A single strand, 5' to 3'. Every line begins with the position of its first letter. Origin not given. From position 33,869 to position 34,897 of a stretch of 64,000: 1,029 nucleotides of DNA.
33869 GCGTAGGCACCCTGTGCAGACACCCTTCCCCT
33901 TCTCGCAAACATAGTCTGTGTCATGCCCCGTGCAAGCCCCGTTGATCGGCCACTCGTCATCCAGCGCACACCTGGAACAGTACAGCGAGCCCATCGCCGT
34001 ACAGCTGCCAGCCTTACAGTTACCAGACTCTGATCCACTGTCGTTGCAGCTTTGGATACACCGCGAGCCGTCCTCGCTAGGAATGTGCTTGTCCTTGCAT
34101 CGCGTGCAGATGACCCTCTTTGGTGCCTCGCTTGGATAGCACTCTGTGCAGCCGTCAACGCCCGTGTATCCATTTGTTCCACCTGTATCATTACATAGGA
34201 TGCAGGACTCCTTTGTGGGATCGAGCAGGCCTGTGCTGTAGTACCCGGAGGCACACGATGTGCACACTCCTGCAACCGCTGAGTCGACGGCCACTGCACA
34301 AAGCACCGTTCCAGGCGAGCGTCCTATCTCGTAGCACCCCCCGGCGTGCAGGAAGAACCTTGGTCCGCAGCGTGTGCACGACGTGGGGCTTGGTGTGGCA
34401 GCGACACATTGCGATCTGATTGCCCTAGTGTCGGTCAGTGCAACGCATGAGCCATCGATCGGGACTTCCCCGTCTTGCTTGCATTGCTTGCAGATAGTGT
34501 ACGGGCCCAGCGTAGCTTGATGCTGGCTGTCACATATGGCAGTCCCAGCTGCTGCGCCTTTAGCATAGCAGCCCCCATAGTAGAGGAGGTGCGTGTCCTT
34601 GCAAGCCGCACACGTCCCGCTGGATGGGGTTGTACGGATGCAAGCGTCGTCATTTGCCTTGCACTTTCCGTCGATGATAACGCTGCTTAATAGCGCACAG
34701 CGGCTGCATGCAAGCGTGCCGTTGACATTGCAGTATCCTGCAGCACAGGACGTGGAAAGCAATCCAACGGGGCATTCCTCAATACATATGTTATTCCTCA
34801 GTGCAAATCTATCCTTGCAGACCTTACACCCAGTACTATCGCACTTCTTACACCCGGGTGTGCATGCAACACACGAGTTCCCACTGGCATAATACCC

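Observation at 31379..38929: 2516-aa VSP-like HCMP built from about 8 tandem ~300-aa double-GGCY supermodules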

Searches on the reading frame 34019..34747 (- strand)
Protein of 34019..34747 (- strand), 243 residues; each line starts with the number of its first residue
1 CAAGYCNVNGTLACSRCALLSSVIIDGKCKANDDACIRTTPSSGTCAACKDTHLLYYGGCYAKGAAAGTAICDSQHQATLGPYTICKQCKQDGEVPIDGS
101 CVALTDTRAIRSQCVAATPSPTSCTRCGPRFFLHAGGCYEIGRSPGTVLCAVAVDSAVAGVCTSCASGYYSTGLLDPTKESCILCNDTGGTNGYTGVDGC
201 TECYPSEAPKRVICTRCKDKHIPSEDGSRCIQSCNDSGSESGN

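Call 32: search_solved_structures(query=A1, max_evalue=0.01)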
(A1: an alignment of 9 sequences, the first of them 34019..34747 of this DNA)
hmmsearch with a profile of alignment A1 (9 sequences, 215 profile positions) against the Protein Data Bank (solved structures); distinct sequences matched with E-value up to 0.01: 10.
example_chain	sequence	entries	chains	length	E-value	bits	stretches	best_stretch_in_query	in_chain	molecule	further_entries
4li2_B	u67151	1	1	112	2.6e-05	27.1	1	130-213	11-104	R-spondin-1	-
4bso_A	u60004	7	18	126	3.5e-05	26.7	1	130-213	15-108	R-SPONDIN-1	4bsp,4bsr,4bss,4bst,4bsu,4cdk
4kng_M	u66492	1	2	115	4.9e-05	26.2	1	131-213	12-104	R-spondin-1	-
8wvu_B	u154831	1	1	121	6.1e-05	25.9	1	131-213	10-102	R-spondin-1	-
4qxf_E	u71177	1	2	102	8.7e-05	25.4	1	130-210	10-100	R-spondin-1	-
8xfs_B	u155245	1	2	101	0.00027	23.7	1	130-208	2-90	R-spondin-2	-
8xfp_G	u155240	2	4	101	0.00046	23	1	130-208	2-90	R-spondin-2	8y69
1y02_A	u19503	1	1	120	0.0013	21.6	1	151-193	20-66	FYVE-RING finger protein SAKURA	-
4kt1_E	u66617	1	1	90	0.0042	19.9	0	132-202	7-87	R-spondin-1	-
3mx0_A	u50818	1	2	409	0.007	19.1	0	69-197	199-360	Ephrin type-A receptor 2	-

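Call 41: predict_structure(alignment_id=A1)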
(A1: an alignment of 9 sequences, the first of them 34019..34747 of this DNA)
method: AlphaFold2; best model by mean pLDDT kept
length: 243 residues; sequences in the alignment: 9
mean_pLDDT: 85.7   pTM: 0.80
mean pLDDT of the five models: 85.7, 84.8, 84.1, 83.3, 81.6
residues with pLDDT >= 90: 118; 70-90: 102; 50-70: 15; < 50: 8
segments of 3 or more residues with pLDDT < 50: 236-243
pLDDT, mean of each block of 10 residues (from residue 1): 79 82 89 79 79 91 90 92 92 94 92 91 92 92 88 68 89 86 89 89 84 90 92 61 40
secondary structure, 60 per line:
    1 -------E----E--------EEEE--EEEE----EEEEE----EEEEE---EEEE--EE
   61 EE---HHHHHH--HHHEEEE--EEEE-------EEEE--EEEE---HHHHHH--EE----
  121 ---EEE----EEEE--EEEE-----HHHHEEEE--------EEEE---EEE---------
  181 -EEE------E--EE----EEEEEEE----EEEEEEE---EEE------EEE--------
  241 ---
elements in order: E22-25 E28-31 E36-40 E45-49 E53-56 E59-62 H66-71 E77-80 E83-86 E94-97 E100-103 H107-112 E124-126 E131-134 E137-140 H146-149 E150-153 E162-165 E169-171 E182-184 E200-206 E211-217 E221-223 E230-232

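Call 43: fold_search(model_id=the predicted structure, library=pdb)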
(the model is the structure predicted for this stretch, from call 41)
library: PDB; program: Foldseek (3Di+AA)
matches with E <= 10: 165; with E <= 0.001: 0
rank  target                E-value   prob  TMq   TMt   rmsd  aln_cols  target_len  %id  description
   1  8yx9_K                2.9e-02  0.13  0.14  0.19  17.4       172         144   15  CD40 in complex with Dacetuzumab Fab (released 2024-05-08)
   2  9i5b_A                4.8e-02  0.11  0.13  0.09  15.0       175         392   17  Crystal structure of perlecan region 3 mutant (P1019L) construct I876-V1272 including one laminin IV-like and four lam (released 2025-04-02)
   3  4c9u_B                7.8e-02  0.77  0.22  0.44   6.8       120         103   18  Xenopus ZNRF3 ectodomain in complex with Xenopus RSPO2 Fu1-Fu2 crystal form II (released 2013-11-20)
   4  7m3j_B                1.1e-01  0.06  0.13  0.05  21.4       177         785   14  Asymmetric Activation of the Calcium Sensing Receptor Homodimer (released 2021-06-30)
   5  4bso                  2.1e-01  0.28  0.19  0.37   9.2       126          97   22  Crystal structure of R-spondin 1 (Fu1Fu2) - Native (released 2013-06-19)
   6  4c8v_A                2.1e-01  0.16  0.18  0.32   8.4       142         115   16  Xenopus RSPO2 Fu1-Fu2 crystal form I (released 2013-11-20)
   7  8xfp_G                2.4e-01  0.30  0.20  0.40   7.0       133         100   19  the pentamerA complex of LGR4-RSPO2-ZNRF3(delta RING) (released 2024-12-04)
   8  7p3i_A                2.5e-01  0.06  0.13  0.17  17.8       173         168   16  Crystal structure of human CD40/TNFRSF5 in complex with the anti-CD40 DARPin protein (released 2022-04-06)
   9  4c8v_E                2.7e-01  0.38  0.22  0.42   6.4       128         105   19  Xenopus RSPO2 Fu1-Fu2 crystal form I (released 2013-11-20)
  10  4c8w_I                2.7e-01  0.30  0.21  0.41   6.7       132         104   17  Xenopus RSPO2 Fu1-Fu2 crystal form II (released 2013-11-20)
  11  4ufr_B                2.9e-01  0.51  0.21  0.45   6.1       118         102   20  Structure of the ectodomain of LGR5 in complex with R-spondin-2 (Fu1Fu2) (released 2015-07-08)
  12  9oz8_C                2.9e-01  0.02  0.11  0.05  34.3       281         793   13  Cryo-EM structure of chicken NEL dimer bound with one human NICOL. (released 2026-02-25)
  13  7e6t_B                3.2e-01  0.03  0.12  0.05  21.3       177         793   14  Structural insights into the activation of human calcium-sensing receptor (released 2021-09-22)
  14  4c99_D                3.4e-01  0.14  0.17  0.33   9.4       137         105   21  Mouse ZNRF3 ectodomain in complex with mouse RSPO2 Fu1-Fu2 crystal form I (released 2013-11-20)
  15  4c8v_C                3.4e-01  0.13  0.18  0.33   8.3       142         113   16  Xenopus RSPO2 Fu1-Fu2 crystal form I (released 2013-11-20)
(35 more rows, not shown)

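Call 46: find_homologous_proteins(query=A1, max_evalue=0.00001)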
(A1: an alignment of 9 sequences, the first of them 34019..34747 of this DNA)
Query A1 (9 sequences) (243 aa, profile of the alignment): 33 proteins with E <= 0.00001 among 4005 candidates.
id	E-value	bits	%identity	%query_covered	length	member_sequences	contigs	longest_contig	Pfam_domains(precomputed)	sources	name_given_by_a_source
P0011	5.5e-48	181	47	26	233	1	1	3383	PF03302.19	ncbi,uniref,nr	ncbi:Variant-specific surface protein [Giardia duodenalis]|uniref:Variant-specific surface protein n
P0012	1.9e-36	144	30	85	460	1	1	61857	PF09132.16,PF15913.11,PF03302.19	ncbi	ncbi:VSP, partial [Giardia lamblia P15]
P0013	3.7e-30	123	33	55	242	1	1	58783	PF03302.19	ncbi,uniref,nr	ncbi:Hypothetical protein GLP15_3884 [Giardia lamblia P15]|uniref:Variant-specific surface protein n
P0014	8.5e-29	119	32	57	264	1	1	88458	PF03302.19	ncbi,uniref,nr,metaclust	ncbi:Variant-specific surface protein [Giardia duodenalis]|uniref:Variant-specific surface protein n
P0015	2.2e-24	104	36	60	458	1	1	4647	PF03302.19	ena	-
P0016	1.2e-23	102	36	62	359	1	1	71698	PF03302.19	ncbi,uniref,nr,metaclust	ncbi:Variant-specific surface protein [Giardia duodenalis]|uniref:Variant-specific surface protein n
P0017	2.4e-20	91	36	57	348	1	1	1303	PF03302.19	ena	-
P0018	2.6e-20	91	33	74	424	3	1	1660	PF03302.19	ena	-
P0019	8.2e-20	89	35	70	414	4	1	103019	PF03302.19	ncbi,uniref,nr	ncbi:Variant-specific surface protein [Giardia duodenalis]|uniref:Variant-specific surface protein n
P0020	1.0e-19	89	30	52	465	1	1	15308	PF03302.19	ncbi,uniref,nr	ncbi:VSP [Giardia lamblia P15]|uniref:VSP n=1 Tax=Giardia intestinalis (strain P15) TaxID=658858 Rep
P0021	1.6e-19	88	35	62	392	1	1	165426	PF03302.19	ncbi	ncbi:Variant-specific surface protein, partial [Giardia duodenalis]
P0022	6.1e-19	86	31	49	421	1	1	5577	PF03302.19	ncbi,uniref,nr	ncbi:Variant-specific surface protein [Giardia duodenalis]|uniref:Variant-specific surface protein n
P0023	1.1e-18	86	35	50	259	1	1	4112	PF03302.19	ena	-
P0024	1.3e-18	85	34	62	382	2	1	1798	PF03302.19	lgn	-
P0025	1.3e-16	79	36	64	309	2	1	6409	PF03302.19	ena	-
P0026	4.3e-16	77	27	42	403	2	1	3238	PF03302.19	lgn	-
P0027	1.2e-15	76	34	65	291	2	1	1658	PF03302.19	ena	-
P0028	1.2e-15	76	31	65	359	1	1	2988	PF03302.19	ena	-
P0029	1.7e-15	75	38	57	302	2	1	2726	PF03302.19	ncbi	ncbi:Variant-specific surface protein, partial [Giardia duodenalis]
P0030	1.9e-15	75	34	69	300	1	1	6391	PF03302.19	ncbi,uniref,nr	ncbi:VSP [Giardia duodenalis ATCC 50581]|uniref:VSP n=1 Tax=Giardia intestinalis (strain ATCC 50581 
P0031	2.3e-14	71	38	42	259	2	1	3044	PF03302.19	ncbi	ncbi:Variant-specific surface protein, partial [Giardia duodenalis]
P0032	6.3e-14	70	33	65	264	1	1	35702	PF03302.19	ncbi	ncbi:Variant-specific surface protein, partial [Giardia duodenalis]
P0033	1.3e-12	66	31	59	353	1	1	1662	PF03302.19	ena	-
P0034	1.7e-12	65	34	37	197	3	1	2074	PF03302.19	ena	-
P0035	5.3e-12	64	35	40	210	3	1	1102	PF03302.19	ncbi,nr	ncbi:VSP [Giardia duodenalis ATCC 50581]|nr:VSP [Giardia intestinalis ATCC 50581]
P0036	6.7e-11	60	30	53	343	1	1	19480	PF03302.19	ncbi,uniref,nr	ncbi:VSP [Giardia lamblia P15]|uniref:VSP n=1 Tax=Giardia intestinalis (strain P15) TaxID=658858 Rep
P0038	1.9e-10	59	31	45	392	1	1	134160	PF03302.19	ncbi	ncbi:Variant-specific surface protein, partial [Giardia duodenalis]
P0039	2.9e-10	58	26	82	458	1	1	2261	PF03302.19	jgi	-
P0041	8.2e-10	57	33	69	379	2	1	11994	PF03302.19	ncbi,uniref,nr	ncbi:Variant-specific surface protein [Giardia duodenalis]|uniref:Variant-specific surface protein n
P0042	3.0e-9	55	32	57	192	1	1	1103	PF03302.19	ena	-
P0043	1.3e-7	49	41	31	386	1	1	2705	PF03302.19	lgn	-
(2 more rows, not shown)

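Call 62: search_protein_families(library=pfam, proteins=[window:34019-34747:-], max_evalue=1)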
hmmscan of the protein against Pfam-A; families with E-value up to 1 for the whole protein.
window:34019-34747:- (243 aa): 2 families
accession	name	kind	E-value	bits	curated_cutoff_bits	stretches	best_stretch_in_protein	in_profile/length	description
PF03302.18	VSP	-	1.8e-13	50.6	31.4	3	84-155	169-238/397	Giardia variant-specific surface protein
PF07503.17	zf-HYPF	-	0.0054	17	23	1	121-133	21-33/34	HypF finger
